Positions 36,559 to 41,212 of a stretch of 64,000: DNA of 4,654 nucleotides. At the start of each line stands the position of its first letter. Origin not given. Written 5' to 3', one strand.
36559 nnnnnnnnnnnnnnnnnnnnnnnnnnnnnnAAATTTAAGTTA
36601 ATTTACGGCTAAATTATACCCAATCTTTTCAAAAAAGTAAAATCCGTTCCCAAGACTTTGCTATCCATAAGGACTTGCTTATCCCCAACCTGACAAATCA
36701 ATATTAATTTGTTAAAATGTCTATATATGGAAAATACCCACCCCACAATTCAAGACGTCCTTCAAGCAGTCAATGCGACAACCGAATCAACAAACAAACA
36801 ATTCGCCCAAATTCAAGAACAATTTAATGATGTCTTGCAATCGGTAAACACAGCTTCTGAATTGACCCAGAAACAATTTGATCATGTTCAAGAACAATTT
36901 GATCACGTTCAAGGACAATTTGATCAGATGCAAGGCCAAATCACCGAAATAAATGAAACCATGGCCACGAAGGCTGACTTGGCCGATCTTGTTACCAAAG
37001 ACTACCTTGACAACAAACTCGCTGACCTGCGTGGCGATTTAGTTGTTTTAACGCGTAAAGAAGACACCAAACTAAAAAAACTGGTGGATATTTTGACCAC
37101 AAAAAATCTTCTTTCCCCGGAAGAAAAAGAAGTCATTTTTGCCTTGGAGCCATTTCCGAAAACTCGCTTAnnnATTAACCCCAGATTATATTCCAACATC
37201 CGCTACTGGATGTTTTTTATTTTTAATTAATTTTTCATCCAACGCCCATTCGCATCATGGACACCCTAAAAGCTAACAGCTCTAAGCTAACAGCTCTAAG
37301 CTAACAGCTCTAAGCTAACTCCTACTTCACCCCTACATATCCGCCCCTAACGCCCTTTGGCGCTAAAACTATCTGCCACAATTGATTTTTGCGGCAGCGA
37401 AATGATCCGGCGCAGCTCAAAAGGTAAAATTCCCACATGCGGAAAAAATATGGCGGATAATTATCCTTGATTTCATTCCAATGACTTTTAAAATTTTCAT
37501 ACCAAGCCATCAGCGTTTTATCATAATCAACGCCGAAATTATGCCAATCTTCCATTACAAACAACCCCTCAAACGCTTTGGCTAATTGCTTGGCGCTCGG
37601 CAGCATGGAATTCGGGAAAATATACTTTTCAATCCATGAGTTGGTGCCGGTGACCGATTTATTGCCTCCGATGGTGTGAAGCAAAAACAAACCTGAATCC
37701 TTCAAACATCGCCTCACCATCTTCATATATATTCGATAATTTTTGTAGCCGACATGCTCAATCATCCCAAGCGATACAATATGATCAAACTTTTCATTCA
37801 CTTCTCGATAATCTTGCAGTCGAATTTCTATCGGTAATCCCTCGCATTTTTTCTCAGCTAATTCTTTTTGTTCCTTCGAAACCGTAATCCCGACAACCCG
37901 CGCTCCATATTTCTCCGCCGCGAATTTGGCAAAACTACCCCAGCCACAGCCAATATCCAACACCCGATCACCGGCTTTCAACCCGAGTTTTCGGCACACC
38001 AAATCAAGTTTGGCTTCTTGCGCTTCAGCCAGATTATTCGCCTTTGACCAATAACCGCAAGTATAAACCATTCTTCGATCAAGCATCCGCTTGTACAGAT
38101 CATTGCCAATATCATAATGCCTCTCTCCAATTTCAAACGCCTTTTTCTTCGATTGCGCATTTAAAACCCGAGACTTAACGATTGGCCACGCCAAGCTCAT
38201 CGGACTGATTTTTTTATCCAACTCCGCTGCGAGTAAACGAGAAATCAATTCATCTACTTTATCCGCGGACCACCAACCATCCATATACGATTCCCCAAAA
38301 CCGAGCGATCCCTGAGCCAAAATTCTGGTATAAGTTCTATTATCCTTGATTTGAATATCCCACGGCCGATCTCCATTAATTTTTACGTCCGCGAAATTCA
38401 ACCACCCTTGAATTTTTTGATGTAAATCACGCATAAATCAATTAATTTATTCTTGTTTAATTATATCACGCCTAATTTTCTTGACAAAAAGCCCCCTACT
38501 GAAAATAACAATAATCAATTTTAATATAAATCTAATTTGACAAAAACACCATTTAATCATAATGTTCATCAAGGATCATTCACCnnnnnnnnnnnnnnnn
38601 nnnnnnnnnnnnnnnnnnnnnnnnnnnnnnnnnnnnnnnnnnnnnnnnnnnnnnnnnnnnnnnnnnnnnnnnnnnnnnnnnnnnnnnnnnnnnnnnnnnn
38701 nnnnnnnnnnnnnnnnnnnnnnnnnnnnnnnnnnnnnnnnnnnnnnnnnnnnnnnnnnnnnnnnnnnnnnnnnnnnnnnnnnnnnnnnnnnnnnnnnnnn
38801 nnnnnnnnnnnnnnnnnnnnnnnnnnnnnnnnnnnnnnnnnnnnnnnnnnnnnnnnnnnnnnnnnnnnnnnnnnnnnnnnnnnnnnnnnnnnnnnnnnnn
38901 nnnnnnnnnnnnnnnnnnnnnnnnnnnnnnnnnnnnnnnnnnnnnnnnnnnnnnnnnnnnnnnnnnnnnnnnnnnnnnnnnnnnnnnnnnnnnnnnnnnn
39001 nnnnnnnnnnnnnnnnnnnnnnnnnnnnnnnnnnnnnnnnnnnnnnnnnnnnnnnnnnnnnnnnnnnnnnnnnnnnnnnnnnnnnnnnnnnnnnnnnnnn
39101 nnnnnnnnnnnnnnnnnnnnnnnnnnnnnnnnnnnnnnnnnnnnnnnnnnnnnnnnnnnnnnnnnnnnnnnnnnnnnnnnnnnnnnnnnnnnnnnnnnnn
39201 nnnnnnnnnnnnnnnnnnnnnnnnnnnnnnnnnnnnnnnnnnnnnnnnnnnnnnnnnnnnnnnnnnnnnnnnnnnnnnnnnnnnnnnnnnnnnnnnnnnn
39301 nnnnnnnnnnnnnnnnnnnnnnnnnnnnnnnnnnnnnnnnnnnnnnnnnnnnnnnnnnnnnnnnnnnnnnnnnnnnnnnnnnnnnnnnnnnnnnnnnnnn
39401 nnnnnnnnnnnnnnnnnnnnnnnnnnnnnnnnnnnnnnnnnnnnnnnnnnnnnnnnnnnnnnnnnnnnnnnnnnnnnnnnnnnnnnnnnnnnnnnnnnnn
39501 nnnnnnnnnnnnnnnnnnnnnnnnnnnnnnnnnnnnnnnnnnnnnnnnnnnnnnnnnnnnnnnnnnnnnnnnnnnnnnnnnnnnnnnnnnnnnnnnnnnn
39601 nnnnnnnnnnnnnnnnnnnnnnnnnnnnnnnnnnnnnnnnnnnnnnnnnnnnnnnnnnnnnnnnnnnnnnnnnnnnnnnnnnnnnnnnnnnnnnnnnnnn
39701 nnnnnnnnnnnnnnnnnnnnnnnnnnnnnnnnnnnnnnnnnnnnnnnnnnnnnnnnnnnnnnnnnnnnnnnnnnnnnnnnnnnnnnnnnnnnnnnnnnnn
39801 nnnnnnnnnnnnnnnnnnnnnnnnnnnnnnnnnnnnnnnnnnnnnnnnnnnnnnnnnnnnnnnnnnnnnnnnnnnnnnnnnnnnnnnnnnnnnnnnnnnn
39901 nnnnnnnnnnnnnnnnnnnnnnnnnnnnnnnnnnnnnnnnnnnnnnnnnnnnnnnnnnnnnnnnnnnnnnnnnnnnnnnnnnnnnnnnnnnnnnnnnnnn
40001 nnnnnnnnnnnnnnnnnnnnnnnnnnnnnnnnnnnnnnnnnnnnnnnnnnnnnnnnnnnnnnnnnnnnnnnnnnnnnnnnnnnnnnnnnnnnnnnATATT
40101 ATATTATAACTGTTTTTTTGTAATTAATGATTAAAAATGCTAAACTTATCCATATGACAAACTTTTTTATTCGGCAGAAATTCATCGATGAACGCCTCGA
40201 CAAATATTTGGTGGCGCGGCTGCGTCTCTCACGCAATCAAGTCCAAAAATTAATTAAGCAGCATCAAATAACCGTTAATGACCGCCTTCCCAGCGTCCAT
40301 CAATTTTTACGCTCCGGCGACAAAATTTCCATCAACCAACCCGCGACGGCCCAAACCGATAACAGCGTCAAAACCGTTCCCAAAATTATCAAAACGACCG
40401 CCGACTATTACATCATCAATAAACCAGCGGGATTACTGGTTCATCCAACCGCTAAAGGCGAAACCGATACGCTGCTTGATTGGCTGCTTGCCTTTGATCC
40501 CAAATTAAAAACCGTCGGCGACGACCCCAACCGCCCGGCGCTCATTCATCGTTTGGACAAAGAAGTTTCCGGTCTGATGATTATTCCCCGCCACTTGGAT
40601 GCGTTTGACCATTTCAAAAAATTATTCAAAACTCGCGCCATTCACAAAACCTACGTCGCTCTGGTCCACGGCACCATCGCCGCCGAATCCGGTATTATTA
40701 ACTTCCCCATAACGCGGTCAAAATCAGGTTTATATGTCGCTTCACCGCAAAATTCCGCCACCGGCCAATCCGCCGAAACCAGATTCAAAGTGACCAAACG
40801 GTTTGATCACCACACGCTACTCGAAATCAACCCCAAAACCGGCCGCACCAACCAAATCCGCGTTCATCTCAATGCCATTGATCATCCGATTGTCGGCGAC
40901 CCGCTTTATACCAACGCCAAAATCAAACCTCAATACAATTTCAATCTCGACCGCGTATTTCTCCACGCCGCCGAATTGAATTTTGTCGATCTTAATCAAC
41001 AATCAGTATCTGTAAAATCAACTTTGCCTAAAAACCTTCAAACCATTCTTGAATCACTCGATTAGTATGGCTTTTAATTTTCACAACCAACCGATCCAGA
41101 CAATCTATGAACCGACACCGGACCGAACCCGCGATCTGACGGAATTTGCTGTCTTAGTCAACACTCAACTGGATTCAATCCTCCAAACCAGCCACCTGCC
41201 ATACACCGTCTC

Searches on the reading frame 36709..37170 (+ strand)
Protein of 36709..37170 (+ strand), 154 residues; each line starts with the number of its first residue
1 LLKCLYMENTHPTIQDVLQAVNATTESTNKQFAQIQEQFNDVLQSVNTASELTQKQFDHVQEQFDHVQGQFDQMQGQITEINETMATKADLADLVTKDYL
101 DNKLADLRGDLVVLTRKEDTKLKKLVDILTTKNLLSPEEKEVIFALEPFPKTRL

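Call 37: search_protein_families(library=pfam, proteins=[window:36709-37170:+], max_evalue=0.001)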
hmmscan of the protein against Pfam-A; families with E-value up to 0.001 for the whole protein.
window:36709-37170:+ (154 aa): 4 families
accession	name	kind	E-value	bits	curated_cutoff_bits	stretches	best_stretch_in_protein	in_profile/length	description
PF06103.16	DUF948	-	1.7e-05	25.3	37.2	1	13-68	23-78/89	Bacterial protein of unknown function (DUF948)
PF10498.14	IFT57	-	0.00024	20.6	40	1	14-90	227-303/360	Intra-flagellar transport protein 57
PF24164.1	TMP_N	-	0.00039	21.3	27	0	37-88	26-77/82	Tape measure protein N-terminal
PF14282.11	FlxA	-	0.00061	20.3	26.3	1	21-89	15-83/101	FlxA-like protein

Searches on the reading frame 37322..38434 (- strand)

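Call 37: search_protein_families(library=pfam, proteins=[window:37322-38434:-], max_evalue=0.001)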
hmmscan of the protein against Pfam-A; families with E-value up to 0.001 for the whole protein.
window:37322-38434:- (370 aa): 8 families
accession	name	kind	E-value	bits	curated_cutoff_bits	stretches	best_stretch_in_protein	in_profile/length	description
PF02353.26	CMAS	-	1.8e-88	296.8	27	1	95-355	2-273/273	Mycolic acid cyclopropane synthetase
PF13649.12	Methyltransf_25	-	5.2e-16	59.6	27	1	158-248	1-97/97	Methyltransferase domain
PF08241.18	Methyltransf_11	-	1.1e-14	55.3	21.2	1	159-251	1-94/95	Methyltransferase domain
PF13489.12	Methyltransf_23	-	2.7e-14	53.7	27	1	144-289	11-155/164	Methyltransferase domain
PF08242.18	Methyltransf_12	-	5e-11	43.6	30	1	159-250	1-98/98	Methyltransferase domain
PF13847.12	Methyltransf_31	-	2.2e-09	37.6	27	1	153-256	2-113/145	Methyltransferase domain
PF01728.25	FtsJ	-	3.3e-07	30.9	24.1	1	142-211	8-82/181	FtsJ-like methyltransferase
PF05175.20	MTS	-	0.00016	21.8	23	1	149-241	26-124/170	Methyltransferase small domain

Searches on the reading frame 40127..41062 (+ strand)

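Call 37: search_protein_families(library=pfam, proteins=[window:40127-41062:+], max_evalue=0.001)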
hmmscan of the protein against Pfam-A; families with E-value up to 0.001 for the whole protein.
window:40127-41062:+ (312 aa): 2 families
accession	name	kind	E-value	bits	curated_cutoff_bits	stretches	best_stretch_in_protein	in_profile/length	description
PF00849.27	PseudoU_synth_2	-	8.1e-32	111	26.8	1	93-250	1-152/152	RNA pseudouridylate synthase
PF01479.30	S4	-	2.4e-06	27.6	22.8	1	22-53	1-33/48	S4 domain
